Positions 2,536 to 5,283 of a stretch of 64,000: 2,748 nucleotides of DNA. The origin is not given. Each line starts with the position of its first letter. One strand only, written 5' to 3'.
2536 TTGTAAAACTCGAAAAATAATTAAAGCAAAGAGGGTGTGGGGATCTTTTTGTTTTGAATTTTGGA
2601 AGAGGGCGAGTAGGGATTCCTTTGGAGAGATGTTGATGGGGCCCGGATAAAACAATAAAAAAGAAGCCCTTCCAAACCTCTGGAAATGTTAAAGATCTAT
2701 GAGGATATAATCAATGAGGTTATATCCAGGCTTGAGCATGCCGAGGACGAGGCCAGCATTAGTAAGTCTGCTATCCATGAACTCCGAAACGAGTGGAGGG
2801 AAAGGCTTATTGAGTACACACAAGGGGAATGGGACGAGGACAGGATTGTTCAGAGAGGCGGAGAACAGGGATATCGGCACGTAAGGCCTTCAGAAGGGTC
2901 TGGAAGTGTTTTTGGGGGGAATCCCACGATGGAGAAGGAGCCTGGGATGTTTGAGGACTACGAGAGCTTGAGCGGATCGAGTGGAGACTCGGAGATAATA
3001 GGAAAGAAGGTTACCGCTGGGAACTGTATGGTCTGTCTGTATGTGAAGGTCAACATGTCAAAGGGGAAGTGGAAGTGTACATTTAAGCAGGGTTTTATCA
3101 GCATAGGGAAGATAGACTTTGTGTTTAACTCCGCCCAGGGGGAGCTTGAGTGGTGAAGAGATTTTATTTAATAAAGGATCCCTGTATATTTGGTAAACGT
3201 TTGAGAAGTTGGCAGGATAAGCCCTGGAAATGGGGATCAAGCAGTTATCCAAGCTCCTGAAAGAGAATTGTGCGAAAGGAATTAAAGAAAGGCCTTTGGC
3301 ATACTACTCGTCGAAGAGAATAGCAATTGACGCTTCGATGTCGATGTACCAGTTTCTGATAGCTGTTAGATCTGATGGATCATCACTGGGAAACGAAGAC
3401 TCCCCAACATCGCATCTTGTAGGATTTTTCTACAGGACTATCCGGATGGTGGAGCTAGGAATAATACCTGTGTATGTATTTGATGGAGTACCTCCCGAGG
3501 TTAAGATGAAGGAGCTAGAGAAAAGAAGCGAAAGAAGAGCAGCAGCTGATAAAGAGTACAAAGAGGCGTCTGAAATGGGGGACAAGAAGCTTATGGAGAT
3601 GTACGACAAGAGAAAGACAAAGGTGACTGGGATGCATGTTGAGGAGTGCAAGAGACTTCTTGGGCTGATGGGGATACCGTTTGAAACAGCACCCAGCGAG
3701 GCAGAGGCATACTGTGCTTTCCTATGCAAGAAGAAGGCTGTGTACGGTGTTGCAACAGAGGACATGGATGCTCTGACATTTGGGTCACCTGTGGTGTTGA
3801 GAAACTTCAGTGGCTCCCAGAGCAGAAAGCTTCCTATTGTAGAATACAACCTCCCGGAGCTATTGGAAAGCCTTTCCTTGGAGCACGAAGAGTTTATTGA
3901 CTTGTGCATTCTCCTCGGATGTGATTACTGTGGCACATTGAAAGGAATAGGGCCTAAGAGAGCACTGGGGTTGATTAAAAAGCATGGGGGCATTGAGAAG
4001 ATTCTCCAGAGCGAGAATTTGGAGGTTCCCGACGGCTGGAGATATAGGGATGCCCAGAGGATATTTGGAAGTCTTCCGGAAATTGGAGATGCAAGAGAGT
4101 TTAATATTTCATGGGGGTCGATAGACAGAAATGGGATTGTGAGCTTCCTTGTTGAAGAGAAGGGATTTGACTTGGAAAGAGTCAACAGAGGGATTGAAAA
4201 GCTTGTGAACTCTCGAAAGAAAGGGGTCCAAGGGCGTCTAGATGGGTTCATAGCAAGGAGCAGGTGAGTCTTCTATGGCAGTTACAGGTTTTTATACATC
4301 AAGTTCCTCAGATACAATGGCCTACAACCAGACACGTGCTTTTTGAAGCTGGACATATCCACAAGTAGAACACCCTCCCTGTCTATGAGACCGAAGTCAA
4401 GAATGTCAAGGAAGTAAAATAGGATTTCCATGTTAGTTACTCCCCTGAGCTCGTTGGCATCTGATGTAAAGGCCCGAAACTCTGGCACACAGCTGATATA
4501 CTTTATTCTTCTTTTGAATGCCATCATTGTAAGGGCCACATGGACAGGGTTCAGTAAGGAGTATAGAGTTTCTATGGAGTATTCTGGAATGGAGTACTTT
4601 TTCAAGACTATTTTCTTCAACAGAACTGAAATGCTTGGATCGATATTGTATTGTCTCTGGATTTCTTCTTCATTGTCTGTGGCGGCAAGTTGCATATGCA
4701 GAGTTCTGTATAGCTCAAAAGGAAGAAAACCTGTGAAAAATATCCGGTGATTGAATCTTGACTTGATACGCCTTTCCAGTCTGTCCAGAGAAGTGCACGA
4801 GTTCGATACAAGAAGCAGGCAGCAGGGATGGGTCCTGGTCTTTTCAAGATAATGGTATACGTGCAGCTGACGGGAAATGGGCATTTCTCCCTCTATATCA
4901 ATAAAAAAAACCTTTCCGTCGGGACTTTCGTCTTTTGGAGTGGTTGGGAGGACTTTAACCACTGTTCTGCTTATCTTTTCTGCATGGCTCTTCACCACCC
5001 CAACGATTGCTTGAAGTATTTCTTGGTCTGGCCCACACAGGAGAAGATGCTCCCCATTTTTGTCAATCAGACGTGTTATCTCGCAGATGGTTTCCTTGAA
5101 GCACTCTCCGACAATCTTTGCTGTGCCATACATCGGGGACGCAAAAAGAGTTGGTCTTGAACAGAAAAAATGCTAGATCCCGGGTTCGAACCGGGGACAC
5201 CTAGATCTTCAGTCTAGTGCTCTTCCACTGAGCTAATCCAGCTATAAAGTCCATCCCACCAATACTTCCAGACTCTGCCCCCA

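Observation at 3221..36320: Recurrent '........-ATG' motif immediately 5' of start codons across the window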

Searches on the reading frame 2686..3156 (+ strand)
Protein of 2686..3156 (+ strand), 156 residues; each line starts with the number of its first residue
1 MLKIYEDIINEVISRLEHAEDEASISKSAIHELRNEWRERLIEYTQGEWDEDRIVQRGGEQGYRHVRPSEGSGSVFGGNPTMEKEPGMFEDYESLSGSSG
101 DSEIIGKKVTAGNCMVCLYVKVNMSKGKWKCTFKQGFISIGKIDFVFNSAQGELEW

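Call 66: search_protein_families(library=pfam, proteins=[window:2686-3156:+], max_evalue=0.01)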
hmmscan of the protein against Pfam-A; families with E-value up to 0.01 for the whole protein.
window:2686-3156:+ (156 aa): 1 family
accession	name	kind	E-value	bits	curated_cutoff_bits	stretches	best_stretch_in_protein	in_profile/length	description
PF03153.18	TFIIA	-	6.1e-18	66.4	36.2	2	111-156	370-415/415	Transcription factor IIA, alpha/beta subunit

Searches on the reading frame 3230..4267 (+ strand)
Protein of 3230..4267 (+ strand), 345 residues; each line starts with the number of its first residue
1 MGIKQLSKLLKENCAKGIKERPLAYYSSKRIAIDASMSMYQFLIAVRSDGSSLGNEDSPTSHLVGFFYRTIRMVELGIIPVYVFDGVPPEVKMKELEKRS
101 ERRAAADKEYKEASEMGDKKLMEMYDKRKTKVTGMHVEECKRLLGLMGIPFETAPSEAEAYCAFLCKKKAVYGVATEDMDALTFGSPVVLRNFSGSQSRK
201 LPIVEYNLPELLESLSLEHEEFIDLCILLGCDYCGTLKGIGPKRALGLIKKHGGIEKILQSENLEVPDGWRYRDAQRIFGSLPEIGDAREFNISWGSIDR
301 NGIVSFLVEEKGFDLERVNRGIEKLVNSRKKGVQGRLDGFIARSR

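Call 5: find_encoding_contigs(protein=window:3230-4267:+, flank=10000, max_places=6)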
Protein window:3230-4267:+ (345 aa): 6 contigs read that carry it; 2 places shown.
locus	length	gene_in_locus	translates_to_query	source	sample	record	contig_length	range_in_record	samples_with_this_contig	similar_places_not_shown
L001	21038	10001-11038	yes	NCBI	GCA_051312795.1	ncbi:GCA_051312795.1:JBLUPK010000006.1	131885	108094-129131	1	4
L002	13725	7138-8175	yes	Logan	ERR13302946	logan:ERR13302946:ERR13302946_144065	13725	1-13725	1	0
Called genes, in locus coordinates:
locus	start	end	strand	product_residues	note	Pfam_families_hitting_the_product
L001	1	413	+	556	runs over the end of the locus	PF00069:Pkinase, PF07714:PK_Tyr_Ser-Thr, PF03109:ABC1 (weak), PF14531:Kinase-like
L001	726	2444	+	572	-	PF00188:CAP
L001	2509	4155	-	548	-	PF00924:MS_channel_2nd (weak)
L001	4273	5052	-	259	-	PF00244:14-3-3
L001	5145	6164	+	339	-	-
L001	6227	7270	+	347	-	PF13191:AAA_16, PF13401:AAA_22, PF00004:AAA (weak)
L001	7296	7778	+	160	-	PF15963:Myb_DNA-bind_7, PF00249:Myb_DNA-binding (weak)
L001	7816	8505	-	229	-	PF04750:Far-17a_AIG1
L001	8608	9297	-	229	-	PF04750:Far-17a_AIG1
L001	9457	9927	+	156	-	PF03153:TFIIA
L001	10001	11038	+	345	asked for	PF00752:XPG_N, PF00867:XPG_I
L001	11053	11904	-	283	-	-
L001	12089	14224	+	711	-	PF00454:PI3_PI4_kinase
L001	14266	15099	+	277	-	-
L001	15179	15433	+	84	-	-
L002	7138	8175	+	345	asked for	PF00752:XPG_N, PF00867:XPG_I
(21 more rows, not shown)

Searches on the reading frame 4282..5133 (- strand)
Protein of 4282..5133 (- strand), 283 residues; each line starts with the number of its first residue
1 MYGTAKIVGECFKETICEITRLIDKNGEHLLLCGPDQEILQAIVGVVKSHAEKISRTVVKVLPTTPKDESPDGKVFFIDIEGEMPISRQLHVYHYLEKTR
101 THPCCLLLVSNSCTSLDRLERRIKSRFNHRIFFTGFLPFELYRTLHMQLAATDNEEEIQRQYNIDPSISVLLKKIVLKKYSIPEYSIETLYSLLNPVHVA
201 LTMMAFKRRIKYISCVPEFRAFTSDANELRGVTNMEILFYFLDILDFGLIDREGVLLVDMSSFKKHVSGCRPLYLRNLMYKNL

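Call 66: search_protein_families(library=pfam, proteins=[window:4282-5133:-], max_evalue=0.01)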
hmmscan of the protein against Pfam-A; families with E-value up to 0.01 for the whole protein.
window:4282-5133:- (283 aa): 0 families
